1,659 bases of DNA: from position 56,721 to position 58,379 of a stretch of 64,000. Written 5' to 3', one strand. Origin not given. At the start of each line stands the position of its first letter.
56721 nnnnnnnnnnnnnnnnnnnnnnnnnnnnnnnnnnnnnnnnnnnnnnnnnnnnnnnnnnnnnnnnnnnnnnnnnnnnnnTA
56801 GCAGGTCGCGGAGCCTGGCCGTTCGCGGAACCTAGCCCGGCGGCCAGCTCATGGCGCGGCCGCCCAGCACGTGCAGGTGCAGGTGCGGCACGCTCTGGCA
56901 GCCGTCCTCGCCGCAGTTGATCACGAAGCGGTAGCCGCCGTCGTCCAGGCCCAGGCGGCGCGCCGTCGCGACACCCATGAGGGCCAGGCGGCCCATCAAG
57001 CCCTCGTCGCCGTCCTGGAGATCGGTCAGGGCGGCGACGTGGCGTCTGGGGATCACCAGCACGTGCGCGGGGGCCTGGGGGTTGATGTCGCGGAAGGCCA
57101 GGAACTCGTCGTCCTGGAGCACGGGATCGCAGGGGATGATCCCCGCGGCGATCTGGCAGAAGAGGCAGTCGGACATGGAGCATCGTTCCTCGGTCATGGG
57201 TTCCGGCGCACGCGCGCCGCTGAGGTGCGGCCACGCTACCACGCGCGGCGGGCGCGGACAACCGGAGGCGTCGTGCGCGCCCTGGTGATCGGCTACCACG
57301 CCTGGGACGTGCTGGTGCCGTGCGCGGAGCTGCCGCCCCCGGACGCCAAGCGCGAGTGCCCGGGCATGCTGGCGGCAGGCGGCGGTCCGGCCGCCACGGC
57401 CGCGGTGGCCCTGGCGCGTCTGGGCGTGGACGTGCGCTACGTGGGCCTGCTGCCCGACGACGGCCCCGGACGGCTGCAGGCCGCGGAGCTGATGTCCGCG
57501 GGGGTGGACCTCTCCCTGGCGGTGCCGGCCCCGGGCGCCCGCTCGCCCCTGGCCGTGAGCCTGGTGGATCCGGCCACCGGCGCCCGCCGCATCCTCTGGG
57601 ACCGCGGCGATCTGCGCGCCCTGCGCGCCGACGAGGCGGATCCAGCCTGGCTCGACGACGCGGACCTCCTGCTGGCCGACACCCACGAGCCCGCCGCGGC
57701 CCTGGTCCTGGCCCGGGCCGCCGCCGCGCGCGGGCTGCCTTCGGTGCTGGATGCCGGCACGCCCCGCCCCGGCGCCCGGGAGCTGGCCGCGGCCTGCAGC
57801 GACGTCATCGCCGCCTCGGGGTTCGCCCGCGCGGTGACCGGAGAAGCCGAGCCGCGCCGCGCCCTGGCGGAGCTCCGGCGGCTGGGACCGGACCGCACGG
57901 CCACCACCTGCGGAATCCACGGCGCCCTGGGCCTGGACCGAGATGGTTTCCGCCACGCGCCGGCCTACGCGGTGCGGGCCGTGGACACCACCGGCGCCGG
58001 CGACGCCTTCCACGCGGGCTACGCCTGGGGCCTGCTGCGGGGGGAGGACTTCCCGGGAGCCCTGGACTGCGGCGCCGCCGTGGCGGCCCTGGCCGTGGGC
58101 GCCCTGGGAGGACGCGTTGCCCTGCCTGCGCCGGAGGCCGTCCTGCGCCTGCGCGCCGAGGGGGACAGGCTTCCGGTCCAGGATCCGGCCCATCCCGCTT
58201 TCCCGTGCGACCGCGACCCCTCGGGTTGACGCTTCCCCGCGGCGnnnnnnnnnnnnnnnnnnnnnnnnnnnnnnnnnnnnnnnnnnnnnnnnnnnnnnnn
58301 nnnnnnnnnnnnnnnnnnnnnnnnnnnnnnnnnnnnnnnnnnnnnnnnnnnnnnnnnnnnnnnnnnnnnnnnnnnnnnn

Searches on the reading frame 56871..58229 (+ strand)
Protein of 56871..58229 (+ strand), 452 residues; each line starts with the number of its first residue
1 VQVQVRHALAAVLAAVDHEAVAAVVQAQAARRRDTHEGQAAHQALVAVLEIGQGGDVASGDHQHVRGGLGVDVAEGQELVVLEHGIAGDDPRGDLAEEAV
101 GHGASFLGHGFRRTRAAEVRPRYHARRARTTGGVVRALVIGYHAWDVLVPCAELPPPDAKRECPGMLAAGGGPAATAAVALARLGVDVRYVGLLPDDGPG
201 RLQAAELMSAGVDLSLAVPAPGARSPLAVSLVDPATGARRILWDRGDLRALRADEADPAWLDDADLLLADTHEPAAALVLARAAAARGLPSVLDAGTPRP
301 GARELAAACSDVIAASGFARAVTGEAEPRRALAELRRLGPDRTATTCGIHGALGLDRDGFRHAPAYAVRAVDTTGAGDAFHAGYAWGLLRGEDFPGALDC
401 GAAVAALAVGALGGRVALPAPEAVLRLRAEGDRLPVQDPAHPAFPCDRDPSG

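Call 39: search_protein_families(library=pfam, proteins=[window:56871-58229:+], max_evalue=0.001)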
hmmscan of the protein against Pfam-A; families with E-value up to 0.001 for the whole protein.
window:56871-58229:+ (452 aa): 1 family
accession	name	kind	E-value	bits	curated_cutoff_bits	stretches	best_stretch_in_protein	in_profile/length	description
PF00294.29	PfkB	-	6.8e-35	121.3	25.8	1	139-419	6-300/302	pfkB family carbohydrate kinase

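Call 85: search_protein_families(library=ncbifam, proteins=[window:56871-58229:+], max_evalue=0.00001)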
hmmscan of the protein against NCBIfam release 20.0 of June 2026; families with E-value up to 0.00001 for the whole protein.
window:56871-58229:+ (452 aa): 17 families
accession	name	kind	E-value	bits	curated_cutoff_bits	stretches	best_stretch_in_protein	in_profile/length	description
NF053626.1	RibKinHalex1628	equivalog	2.4e-32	112.6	330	1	135-418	2-282/293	ATP-dependent ribose-1-phosphate kinase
TIGR02152.1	D_ribokin_bact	equivalog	2.8e-27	95.8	299.65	1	138-424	2-296/298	ribokinase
NF007321.0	PRK09813.1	equivalog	1.5e-19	70.5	247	1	171-410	24-256/261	fructoselysine 6-kinase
TIGR04382.1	myo_inos_iolC_N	equivalog_domain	1.1e-18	67.6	300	1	312-425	192-306/309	5-dehydro-2-deoxygluconokinase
NF041332.1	KDG_KDGal_kin_Halo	equivalog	4.9e-15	55.8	440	1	337-430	220-312/320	bifunctional 2-dehydro-3-deoxygluconokinase/2-dehydro-3-deoxygalactonokinase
NF008353.0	PRK11142.1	equivalog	1.5e-14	54.2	341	1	165-425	33-300/307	ribokinase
NF006957.1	PRK09434.1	equivalog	3e-13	49.9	450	1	323-420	194-298/302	fructokinase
TIGR03168.1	1-PFK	subfamily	1.3e-12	47.2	216.4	1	318-413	191-286/305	hexose kinase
NF041320.1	pfkB_Halo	equivalog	2.5e-12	46.8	400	1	319-416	187-284/302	1-phosphofructokinase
NF041134.1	R1P_kin_Thcocales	equivalog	1.2e-11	44.5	500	1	140-425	6-279/291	ADP-dependent ribose-1-phosphate kinase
NF041633.1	trifunc_aldol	exception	1.1e-10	40.7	700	0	352-408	495-551/580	KHG/KDPG aldolase/sugar kinase fusion protein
TIGR03828.1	pfkB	equivalog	3.2e-10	39.5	292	1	310-414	192-287/305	1-phosphofructokinase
NF040938.1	KDG_KDGal_kin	equivalog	1.2e-09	37.7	400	1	318-424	193-299/305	bifunctional 2-dehydro-3-deoxygluconokinase/2-dehydro-3-deoxygalactonokinase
NF049991.1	TagKinase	equivalog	6.5e-08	31.7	420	1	310-413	195-300/321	tagatose kinase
NF007068.0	PRK09513.1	equivalog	2.1e-07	30.5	432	1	332-410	209-287/312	1-phosphofructokinase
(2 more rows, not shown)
